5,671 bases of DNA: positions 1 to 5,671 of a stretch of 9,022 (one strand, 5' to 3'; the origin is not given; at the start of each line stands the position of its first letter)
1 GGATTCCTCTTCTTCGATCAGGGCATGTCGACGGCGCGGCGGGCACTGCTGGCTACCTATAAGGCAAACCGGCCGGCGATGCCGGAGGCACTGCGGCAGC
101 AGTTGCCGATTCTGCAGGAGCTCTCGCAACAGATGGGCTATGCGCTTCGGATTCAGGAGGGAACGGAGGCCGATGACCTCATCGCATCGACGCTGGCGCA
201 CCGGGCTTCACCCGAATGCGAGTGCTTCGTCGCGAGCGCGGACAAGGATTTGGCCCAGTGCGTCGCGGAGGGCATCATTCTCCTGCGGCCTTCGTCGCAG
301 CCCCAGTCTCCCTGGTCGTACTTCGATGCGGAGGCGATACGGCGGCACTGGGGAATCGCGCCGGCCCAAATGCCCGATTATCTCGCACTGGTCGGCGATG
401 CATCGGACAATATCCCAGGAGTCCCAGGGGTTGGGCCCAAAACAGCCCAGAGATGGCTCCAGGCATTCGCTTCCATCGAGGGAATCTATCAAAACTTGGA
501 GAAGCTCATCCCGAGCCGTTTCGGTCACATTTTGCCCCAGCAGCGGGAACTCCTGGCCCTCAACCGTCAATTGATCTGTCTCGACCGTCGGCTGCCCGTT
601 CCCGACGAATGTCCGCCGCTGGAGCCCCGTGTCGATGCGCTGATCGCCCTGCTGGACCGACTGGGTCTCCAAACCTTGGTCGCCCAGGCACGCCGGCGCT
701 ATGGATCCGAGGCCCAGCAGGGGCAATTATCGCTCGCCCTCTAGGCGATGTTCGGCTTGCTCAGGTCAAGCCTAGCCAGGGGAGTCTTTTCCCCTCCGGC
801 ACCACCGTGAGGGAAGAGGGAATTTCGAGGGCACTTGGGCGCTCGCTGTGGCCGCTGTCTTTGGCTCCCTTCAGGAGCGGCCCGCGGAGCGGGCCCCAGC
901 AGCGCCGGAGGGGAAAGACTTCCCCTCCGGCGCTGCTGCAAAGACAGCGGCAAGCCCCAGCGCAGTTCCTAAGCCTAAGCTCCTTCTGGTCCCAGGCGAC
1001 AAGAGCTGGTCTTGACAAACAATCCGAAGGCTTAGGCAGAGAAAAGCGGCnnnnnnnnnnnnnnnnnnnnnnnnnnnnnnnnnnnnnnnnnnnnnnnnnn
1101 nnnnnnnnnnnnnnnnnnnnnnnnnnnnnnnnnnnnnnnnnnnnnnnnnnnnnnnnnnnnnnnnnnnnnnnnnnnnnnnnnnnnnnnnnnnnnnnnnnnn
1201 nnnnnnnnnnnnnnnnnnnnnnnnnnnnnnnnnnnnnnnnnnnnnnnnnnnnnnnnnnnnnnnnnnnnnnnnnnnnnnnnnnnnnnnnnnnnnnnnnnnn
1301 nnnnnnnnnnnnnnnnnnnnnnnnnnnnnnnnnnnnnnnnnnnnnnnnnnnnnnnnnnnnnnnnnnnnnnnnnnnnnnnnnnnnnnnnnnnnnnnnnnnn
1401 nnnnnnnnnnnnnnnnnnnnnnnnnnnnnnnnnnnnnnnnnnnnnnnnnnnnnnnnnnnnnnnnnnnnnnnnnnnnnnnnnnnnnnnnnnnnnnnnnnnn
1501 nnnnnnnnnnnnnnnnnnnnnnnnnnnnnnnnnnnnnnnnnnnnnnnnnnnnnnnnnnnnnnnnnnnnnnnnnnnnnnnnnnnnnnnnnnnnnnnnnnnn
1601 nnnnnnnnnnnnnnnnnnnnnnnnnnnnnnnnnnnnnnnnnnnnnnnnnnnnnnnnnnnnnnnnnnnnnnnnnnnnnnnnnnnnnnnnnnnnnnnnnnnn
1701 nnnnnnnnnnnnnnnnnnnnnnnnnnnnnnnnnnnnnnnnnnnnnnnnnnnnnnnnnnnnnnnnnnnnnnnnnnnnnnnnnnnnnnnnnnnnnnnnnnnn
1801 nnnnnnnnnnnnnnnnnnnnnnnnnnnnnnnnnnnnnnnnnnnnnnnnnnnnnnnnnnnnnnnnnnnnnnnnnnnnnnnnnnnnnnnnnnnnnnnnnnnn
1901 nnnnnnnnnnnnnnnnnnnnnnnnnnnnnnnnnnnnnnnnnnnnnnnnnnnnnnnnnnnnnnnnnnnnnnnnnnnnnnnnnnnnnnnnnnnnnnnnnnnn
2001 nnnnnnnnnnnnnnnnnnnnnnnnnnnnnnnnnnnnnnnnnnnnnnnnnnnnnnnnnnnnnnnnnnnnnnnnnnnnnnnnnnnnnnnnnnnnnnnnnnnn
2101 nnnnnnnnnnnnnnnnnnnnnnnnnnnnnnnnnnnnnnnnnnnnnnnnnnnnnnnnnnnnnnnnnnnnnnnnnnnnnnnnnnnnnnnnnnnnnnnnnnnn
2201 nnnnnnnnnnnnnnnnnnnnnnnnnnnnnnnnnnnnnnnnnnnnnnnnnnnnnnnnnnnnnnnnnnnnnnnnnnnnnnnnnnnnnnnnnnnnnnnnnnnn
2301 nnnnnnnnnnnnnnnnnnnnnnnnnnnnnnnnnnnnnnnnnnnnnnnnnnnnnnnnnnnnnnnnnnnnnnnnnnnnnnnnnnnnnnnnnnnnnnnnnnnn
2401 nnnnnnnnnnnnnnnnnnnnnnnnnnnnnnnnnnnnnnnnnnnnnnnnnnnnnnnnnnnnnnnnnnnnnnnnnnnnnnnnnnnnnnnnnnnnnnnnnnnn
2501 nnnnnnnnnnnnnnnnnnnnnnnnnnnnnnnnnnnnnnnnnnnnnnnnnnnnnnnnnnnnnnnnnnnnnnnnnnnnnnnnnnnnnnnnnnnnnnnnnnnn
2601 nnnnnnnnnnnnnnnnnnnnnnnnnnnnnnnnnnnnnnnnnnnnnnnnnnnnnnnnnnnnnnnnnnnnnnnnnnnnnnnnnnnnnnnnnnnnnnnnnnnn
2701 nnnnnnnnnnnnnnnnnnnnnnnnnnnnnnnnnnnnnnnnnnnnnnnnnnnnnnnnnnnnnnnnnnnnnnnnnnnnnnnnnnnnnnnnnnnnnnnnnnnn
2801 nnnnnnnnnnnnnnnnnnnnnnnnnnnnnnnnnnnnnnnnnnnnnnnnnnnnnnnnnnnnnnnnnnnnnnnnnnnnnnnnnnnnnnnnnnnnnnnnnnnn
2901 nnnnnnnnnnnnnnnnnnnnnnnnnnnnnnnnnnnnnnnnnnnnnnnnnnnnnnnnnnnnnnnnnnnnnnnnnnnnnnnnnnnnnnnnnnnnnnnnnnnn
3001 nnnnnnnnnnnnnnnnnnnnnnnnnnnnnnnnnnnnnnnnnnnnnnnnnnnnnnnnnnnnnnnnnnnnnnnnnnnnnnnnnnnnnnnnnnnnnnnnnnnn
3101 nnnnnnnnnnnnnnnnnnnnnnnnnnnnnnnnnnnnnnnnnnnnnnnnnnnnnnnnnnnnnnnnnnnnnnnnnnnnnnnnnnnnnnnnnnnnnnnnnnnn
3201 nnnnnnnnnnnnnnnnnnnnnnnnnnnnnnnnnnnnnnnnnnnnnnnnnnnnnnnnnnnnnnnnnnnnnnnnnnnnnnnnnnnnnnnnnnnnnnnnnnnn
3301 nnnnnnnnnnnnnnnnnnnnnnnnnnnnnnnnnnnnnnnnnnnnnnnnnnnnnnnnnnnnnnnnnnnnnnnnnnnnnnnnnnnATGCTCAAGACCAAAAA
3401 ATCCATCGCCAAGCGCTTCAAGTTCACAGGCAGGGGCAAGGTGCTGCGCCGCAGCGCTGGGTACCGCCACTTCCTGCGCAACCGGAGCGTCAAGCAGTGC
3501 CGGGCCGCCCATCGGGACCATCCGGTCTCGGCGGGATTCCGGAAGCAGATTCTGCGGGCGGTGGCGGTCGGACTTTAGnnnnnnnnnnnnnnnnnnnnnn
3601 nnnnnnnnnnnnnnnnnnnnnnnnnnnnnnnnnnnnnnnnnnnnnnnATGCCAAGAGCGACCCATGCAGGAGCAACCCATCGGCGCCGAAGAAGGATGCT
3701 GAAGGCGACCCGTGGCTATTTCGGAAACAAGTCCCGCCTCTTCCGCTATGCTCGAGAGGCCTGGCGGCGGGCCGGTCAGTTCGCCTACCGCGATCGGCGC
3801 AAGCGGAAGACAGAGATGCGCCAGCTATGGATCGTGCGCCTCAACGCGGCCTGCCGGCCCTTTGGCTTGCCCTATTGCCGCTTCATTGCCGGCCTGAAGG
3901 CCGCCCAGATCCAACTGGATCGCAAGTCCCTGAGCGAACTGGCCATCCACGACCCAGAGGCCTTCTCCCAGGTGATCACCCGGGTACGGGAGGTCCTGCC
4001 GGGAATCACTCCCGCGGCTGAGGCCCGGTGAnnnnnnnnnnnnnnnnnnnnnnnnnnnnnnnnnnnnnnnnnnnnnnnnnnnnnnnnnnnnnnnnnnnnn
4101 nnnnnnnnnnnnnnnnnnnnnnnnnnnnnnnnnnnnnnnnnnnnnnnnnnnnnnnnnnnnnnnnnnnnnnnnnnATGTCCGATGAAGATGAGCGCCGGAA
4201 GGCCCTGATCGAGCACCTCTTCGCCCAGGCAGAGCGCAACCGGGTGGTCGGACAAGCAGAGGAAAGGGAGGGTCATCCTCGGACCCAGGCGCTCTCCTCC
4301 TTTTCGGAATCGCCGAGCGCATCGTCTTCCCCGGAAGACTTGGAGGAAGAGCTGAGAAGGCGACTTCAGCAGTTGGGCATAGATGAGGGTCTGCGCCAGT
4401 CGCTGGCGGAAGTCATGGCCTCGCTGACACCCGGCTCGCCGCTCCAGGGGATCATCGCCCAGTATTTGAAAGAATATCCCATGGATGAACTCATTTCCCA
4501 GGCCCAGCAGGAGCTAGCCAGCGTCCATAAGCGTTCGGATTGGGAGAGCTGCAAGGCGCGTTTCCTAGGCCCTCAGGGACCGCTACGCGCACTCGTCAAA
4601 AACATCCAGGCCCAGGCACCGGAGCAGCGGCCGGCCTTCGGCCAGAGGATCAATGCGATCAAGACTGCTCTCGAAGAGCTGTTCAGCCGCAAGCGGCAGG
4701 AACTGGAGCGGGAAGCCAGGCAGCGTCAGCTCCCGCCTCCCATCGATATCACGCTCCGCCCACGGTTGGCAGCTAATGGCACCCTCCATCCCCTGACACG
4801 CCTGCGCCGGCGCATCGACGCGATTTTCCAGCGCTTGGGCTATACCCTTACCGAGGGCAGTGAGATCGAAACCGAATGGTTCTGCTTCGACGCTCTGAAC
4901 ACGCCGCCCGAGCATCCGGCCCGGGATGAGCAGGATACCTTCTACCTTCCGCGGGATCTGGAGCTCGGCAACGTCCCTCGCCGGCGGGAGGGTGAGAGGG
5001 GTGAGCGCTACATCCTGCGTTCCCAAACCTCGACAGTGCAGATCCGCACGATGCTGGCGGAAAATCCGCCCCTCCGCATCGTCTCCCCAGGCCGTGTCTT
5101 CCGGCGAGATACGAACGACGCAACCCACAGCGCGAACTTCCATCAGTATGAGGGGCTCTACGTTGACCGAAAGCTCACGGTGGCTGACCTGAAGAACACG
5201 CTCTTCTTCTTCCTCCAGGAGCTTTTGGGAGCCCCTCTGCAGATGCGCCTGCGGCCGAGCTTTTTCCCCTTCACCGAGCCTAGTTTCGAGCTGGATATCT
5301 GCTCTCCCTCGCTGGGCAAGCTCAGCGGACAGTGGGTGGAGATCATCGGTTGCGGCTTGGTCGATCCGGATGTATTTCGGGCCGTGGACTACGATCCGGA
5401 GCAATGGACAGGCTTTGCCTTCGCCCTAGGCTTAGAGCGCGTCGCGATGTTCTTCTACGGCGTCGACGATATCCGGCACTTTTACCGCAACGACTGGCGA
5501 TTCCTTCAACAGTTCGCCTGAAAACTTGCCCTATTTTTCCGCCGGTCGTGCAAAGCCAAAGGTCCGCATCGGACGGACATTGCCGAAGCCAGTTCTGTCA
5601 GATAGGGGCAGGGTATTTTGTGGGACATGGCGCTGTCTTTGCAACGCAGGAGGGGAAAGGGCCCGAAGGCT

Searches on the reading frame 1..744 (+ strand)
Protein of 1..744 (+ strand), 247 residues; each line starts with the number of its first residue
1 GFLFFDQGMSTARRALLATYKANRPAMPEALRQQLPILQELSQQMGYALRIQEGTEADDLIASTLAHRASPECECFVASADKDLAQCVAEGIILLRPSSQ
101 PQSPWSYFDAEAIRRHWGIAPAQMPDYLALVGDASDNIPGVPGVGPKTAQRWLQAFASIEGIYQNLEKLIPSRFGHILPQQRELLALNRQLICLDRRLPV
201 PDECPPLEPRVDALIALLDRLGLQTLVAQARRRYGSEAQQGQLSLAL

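Call 39: search_protein_families(library=pfam, proteins=[window:1-744:+], max_evalue=0.001)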
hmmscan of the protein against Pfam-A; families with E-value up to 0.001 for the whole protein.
window:1-744:+ (247 aa): 2 families
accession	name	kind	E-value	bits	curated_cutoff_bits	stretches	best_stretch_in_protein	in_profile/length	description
PF01367.25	5_3_exonuc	-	5.2e-26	91.4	40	1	120-203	2-85/97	5'-3' exonuclease, C-terminal SAM fold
PF02739.22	5_3_exonuc_N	-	4e-25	88.9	34.3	1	3-117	54-163/164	5'-3' exonuclease, N-terminal resolvase-like domain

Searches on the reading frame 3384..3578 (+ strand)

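Call 39: search_protein_families(library=pfam, proteins=[window:3384-3578:+], max_evalue=0.001)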
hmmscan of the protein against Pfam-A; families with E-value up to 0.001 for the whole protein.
window:3384-3578:+ (64 aa): 1 family
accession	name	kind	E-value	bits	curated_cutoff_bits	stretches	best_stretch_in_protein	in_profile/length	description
PF01632.24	Ribosomal_L35p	-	1.3e-12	48.4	28.9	1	2-58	3-59/61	Ribosomal protein L35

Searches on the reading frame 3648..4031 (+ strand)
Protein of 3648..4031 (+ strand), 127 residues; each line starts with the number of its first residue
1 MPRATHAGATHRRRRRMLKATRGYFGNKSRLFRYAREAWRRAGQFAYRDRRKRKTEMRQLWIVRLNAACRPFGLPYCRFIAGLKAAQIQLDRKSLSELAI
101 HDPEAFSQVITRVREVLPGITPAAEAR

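Call 39: search_protein_families(library=pfam, proteins=[window:3648-4031:+], max_evalue=0.001)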
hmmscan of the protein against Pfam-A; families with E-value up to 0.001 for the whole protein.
window:3648-4031:+ (127 aa): 1 family
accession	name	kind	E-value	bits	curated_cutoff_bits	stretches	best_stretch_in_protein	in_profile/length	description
PF00453.23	Ribosomal_L20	-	3.3e-39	133.7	30.8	1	3-108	1-106/107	Ribosomal protein L20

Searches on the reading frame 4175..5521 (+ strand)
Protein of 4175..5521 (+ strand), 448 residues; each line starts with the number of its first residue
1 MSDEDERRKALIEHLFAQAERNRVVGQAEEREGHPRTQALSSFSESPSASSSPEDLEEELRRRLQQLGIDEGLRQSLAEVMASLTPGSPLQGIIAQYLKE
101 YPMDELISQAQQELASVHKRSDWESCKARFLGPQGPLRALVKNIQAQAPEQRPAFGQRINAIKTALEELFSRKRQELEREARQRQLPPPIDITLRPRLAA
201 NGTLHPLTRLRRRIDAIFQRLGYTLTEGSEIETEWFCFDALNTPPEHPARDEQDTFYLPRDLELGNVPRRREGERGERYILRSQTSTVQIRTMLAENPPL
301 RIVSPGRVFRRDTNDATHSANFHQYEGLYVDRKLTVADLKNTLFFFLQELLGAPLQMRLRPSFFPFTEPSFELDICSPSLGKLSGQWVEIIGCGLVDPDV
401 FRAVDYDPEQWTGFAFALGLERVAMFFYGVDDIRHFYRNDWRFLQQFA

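Call 10: find_encoding_contigs(protein=window:4175-5521:+, flank=10000, max_places=6)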
Protein window:4175-5521:+ (448 aa): 1 contig read that carries it; 1 place shown.
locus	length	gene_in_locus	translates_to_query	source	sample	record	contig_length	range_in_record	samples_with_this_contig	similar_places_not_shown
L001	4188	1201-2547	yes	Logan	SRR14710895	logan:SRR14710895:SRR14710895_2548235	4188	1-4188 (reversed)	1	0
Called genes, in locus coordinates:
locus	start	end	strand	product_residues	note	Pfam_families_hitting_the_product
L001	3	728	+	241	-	?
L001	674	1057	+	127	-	PF00453:Ribosomal_L20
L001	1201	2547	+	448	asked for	PF02912:Phe_tRNA-synt_N, PF01409:tRNA-synt_2d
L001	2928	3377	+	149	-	-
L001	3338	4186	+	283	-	?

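Call 39: search_protein_families(library=pfam, proteins=[window:4175-5521:+], max_evalue=0.001)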
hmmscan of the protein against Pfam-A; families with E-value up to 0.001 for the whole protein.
window:4175-5521:+ (448 aa): 2 families
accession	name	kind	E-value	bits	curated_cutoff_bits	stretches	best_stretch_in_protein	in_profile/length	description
PF01409.25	tRNA-synt_2d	-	9.6e-89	297.5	19.8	1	190-447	2-246/246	tRNA synthetases class II core domain (F)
PF02912.23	Phe_tRNA-synt_N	-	2.8e-17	62.9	22.3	1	122-186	5-69/69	Aminoacyl tRNA synthetase class II, N-terminal domain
